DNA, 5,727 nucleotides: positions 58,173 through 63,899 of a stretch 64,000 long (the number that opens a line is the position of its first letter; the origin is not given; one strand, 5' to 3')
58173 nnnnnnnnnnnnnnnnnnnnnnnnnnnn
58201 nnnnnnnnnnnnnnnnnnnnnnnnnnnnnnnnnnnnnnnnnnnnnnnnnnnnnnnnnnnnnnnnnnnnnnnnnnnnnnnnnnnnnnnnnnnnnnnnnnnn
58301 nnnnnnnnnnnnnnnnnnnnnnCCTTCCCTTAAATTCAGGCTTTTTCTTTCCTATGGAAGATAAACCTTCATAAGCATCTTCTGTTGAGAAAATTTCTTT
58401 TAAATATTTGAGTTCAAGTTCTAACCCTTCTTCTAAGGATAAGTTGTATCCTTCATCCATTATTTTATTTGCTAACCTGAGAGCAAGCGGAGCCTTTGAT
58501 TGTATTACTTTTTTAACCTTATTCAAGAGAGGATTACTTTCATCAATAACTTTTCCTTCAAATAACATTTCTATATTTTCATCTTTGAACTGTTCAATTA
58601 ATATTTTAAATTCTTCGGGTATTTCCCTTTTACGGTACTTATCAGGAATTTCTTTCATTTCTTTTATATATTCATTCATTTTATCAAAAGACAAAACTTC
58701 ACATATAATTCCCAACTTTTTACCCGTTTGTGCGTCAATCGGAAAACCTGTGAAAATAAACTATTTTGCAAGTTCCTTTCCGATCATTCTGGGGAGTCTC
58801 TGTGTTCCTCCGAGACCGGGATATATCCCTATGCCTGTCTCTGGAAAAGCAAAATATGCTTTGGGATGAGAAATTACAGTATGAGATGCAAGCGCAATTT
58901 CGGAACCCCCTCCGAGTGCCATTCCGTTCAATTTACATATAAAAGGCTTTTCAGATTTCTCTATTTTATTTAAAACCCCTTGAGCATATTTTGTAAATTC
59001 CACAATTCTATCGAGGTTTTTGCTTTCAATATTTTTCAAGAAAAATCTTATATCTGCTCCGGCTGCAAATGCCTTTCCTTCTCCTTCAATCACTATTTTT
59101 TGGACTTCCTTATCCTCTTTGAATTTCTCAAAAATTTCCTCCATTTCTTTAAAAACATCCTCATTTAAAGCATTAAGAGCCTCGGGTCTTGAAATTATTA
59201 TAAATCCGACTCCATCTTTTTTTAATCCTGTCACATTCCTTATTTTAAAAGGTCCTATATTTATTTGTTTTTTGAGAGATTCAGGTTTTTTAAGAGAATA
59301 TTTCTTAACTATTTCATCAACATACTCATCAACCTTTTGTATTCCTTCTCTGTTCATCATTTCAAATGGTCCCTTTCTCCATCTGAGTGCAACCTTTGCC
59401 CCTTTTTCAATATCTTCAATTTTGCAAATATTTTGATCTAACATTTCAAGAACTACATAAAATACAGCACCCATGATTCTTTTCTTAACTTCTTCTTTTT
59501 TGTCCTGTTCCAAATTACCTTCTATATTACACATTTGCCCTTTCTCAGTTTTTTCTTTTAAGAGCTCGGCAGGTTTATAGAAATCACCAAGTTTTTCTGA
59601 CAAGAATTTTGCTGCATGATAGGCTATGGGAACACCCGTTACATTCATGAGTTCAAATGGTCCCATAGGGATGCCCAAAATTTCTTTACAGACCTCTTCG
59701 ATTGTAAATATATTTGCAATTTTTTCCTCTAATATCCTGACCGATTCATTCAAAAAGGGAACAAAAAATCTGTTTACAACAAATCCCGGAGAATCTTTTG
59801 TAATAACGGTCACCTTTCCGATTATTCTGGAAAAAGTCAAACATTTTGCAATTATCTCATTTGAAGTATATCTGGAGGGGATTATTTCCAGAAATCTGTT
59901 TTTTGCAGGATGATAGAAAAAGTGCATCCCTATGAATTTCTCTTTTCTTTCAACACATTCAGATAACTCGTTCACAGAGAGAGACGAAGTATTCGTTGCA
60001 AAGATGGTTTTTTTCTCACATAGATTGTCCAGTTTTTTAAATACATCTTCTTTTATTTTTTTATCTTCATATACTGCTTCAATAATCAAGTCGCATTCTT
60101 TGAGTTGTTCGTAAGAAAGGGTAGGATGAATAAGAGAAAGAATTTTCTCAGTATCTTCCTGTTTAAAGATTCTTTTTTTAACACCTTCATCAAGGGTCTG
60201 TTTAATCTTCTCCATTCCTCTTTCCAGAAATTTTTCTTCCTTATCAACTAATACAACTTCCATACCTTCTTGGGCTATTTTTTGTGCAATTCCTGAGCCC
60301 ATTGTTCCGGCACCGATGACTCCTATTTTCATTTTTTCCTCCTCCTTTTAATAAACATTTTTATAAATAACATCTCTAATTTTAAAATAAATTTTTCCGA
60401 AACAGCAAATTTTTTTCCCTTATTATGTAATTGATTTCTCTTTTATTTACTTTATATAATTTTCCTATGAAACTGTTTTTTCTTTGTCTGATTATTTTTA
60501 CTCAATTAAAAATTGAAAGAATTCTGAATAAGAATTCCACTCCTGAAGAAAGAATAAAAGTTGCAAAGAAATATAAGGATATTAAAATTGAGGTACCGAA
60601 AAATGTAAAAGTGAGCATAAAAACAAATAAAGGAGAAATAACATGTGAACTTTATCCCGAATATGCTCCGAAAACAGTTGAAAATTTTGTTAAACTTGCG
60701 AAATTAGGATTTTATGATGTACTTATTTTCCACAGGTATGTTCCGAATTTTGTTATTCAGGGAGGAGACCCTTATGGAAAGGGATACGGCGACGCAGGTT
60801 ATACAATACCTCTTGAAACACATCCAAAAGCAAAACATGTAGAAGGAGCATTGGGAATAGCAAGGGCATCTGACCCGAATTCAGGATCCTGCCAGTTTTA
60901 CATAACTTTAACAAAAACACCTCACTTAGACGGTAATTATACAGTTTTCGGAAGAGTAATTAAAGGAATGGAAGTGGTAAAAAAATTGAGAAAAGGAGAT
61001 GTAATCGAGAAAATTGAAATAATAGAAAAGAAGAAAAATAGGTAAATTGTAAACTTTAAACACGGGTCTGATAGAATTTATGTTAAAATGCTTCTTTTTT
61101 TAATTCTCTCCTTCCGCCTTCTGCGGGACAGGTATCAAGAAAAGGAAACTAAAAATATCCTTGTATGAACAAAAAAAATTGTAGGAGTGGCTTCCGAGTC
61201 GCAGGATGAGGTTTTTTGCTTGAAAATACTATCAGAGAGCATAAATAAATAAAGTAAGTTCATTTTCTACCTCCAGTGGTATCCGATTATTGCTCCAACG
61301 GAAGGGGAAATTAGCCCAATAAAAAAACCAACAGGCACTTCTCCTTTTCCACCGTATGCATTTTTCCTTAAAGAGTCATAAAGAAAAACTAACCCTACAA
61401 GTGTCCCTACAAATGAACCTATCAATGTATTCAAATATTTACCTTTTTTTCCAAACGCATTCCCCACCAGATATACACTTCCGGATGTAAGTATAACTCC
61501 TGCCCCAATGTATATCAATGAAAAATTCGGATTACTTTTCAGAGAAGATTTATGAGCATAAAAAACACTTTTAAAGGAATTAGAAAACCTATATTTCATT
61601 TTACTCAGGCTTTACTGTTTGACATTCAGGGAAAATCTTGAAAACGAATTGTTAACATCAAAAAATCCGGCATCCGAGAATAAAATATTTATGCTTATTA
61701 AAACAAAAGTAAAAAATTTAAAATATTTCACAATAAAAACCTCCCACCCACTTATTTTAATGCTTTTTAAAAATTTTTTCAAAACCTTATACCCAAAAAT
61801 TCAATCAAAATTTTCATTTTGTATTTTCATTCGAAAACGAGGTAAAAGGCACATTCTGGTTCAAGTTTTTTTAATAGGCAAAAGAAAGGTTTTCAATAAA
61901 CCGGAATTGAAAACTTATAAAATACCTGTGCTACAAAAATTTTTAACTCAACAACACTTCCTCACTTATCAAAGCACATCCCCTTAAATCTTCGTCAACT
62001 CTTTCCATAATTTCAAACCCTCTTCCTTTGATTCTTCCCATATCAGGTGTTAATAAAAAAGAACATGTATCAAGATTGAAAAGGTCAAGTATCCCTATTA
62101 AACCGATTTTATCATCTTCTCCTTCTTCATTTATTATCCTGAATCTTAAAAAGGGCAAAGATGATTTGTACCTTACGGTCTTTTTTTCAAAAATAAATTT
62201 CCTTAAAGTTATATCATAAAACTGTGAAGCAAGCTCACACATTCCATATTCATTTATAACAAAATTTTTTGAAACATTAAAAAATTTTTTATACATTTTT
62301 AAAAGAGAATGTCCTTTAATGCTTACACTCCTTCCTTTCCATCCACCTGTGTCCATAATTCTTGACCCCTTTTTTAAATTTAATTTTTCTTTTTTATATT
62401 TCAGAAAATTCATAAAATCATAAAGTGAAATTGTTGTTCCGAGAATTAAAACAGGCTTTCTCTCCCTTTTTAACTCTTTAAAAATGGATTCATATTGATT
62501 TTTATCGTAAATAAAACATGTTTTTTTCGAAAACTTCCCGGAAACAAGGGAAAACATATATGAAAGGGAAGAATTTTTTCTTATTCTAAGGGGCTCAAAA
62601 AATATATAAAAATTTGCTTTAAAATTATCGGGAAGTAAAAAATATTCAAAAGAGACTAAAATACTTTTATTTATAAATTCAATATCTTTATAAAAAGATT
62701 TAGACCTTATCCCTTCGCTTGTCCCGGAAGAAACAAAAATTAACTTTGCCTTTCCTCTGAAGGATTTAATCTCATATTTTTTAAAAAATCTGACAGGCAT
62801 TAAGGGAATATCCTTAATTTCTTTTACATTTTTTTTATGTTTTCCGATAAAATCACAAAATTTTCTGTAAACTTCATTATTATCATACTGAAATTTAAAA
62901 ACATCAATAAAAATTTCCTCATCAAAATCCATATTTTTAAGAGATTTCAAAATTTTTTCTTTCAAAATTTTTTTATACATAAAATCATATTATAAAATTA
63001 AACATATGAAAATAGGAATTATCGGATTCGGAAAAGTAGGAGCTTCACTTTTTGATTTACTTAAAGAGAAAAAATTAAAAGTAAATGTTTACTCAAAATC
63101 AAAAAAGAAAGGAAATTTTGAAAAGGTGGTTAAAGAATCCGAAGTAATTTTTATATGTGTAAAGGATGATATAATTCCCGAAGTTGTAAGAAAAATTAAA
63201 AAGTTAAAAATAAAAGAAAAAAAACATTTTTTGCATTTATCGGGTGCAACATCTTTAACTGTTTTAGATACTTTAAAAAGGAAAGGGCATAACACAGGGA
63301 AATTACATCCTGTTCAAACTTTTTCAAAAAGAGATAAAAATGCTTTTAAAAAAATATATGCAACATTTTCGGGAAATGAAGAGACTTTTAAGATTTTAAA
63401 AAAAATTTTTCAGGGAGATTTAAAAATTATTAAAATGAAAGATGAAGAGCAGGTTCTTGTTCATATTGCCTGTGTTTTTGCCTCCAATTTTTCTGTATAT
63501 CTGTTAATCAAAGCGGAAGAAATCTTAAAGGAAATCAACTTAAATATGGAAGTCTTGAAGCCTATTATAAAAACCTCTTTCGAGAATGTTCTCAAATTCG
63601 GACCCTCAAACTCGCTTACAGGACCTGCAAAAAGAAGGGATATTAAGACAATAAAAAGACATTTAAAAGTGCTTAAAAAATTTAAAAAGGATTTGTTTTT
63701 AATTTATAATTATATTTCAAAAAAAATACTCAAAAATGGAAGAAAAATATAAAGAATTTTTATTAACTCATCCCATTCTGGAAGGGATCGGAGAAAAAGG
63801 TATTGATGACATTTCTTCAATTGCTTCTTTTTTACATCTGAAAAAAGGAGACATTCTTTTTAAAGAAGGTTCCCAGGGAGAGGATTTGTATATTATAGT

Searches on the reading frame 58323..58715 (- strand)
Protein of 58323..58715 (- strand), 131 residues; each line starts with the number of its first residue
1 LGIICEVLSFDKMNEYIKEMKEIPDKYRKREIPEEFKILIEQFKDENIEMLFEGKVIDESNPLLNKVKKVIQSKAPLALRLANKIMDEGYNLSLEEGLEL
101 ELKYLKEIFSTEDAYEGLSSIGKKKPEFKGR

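Call 74: search_protein_families(library=pfam, proteins=[window:58323-58715:-], max_evalue=0.001)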
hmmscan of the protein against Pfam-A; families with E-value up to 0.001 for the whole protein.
window:58323-58715:- (131 aa): 2 families
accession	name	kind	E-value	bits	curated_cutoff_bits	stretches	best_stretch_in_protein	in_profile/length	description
PF16113.10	ECH_2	-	6.3e-08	32.9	27.2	1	11-121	193-308/335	Enoyl-CoA hydratase/isomerase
PF00378.25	ECH_1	-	7.3e-05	22.7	27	1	70-130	189-250/251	Enoyl-CoA hydratase/isomerase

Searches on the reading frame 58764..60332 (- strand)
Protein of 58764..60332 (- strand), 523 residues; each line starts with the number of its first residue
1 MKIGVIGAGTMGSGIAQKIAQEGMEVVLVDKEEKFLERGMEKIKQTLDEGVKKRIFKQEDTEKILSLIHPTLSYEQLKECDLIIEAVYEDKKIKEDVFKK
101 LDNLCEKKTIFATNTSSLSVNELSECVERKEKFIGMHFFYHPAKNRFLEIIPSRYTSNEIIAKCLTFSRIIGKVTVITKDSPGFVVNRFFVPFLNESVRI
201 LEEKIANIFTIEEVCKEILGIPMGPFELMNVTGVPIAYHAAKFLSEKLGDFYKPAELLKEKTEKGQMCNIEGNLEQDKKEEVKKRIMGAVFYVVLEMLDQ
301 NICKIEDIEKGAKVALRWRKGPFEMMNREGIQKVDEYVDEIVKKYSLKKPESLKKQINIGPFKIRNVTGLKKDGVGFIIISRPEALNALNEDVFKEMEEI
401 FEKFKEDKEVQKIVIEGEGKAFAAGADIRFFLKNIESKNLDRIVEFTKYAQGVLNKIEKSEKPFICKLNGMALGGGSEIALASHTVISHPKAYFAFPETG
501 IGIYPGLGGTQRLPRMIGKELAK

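Call 74: search_protein_families(library=pfam, proteins=[window:58764-60332:-], max_evalue=0.001)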
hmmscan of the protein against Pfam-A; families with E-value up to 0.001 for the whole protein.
window:58764-60332:- (523 aa): 13 families
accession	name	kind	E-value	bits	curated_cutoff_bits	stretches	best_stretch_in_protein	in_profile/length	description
PF02737.24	3HCDH_N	-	8.2e-58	195.7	22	1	2-180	1-179/180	3-hydroxyacyl-CoA dehydrogenase, NAD binding domain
PF00378.25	ECH_1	-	1.9e-33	116.3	27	1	372-522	3-149/251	Enoyl-CoA hydratase/isomerase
PF16113.10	ECH_2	-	9.7e-33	114.5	27.2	1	375-518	1-144/335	Enoyl-CoA hydratase/isomerase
PF00725.27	3HCDH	-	4e-26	91.8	22.1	1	183-267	1-86/97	3-hydroxyacyl-CoA dehydrogenase, C-terminal domain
PF03446.21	NAD_binding_2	-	1.7e-07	31.8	21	1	2-117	1-95/161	NAD binding domain of 6-phosphogluconate dehydrogenase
PF03807.23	F420_oxidored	-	1.2e-05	26.3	21.6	1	2-49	1-50/94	NADP oxidoreductase coenzyme F420-dependent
PF02558.23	ApbA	-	1.3e-05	25.3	22.2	1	3-87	1-74/150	Ketopantoate reductase PanE/ApbA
PF03721.20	UDPG_MGDP_dh_N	-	2.5e-05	24.4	27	1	1-87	1-84/187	UDP-glucose/GDP-mannose dehydrogenase family, NAD binding domain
PF02254.24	TrkA_N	-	0.0002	22.1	23.8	1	5-41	3-39/116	TrkA-N domain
PF03435.24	Sacchrp_dh_NADP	-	0.00027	21.7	25.1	1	3-65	1-62/129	Saccharopine dehydrogenase NADP binding domain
PF01210.29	NAD_Gly3P_dh_N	-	0.00029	21.3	23.1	1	2-113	1-101/158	NAD-dependent glycerol-3-phosphate dehydrogenase N-terminus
PF07992.20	Pyr_redox_2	-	0.00075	19.4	26.1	0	2-84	2-67/291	Pyridine nucleotide-disulphide oxidoreductase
PF01266.30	DAO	-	0.00076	19.5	27.9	0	3-33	2-32/353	FAD dependent oxidoreductase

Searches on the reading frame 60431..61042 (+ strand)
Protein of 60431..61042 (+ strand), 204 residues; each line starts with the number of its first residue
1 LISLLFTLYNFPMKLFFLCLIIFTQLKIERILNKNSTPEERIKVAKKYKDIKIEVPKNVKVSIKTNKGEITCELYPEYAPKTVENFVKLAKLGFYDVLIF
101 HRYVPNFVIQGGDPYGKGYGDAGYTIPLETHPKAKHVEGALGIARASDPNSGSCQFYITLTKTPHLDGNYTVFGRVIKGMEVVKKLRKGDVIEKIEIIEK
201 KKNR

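Call 74: search_protein_families(library=pfam, proteins=[window:60431-61042:+], max_evalue=0.001)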
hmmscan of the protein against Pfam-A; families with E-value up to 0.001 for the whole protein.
window:60431-61042:+ (204 aa): 1 family
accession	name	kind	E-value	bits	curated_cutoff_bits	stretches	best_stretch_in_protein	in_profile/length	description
PF00160.26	Pro_isomerase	-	2.1e-48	165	21.7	1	61-193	2-144/159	Cyclophilin type peptidyl-prolyl cis-trans isomerase/CLD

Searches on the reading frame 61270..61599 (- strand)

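Call 74: search_protein_families(library=pfam, proteins=[window:61270-61599:-], max_evalue=0.001)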
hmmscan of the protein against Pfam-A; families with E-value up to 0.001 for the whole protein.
window:61270-61599:- (110 aa): 1 family
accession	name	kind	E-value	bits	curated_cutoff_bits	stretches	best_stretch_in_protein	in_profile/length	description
PF05433.20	Rick_17kDa_Anti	-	0.00029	21.1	24.2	0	44-69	12-39/43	Glycine zipper 2TM domain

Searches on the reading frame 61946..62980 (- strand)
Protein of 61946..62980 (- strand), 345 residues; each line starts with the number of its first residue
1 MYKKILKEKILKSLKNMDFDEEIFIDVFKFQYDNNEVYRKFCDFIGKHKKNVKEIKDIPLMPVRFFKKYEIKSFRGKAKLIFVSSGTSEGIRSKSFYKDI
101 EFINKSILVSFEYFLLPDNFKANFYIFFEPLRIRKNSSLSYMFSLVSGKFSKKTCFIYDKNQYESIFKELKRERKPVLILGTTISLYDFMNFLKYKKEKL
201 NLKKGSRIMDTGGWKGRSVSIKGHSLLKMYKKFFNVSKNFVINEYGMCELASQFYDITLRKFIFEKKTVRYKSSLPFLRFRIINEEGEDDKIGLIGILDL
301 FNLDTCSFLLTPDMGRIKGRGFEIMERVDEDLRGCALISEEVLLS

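Call 74: search_protein_families(library=pfam, proteins=[window:61946-62980:-], max_evalue=0.001)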
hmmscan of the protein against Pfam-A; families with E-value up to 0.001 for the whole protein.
window:61946-62980:- (345 aa): 1 family
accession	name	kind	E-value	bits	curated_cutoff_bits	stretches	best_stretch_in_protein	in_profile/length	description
PF04443.18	LuxE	-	3.4e-13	49.7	24.9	1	22-341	40-388/391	Acyl-protein synthetase, LuxE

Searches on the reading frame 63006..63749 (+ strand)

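Call 74: search_protein_families(library=pfam, proteins=[window:63006-63749:+], max_evalue=0.001)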
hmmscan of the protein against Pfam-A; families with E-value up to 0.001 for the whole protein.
window:63006-63749:+ (248 aa): 4 families
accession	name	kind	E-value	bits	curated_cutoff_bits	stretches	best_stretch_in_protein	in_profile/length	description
PF10728.14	DUF2520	-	1.2e-27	96.5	25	1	118-241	2-125/125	Domain of unknown function (DUF2520)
PF03807.23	F420_oxidored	-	3.5e-06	28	21.6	1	2-66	1-81/94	NADP oxidoreductase coenzyme F420-dependent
PF10727.15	Rossmann-like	-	1.5e-05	25.2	23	1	37-102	65-131/131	Rossmann-like domain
PF02826.25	2-Hacid_dh_C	-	0.00046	20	25.1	1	2-50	38-97/178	D-isomer specific 2-hydroxyacid dehydrogenase, NAD binding domain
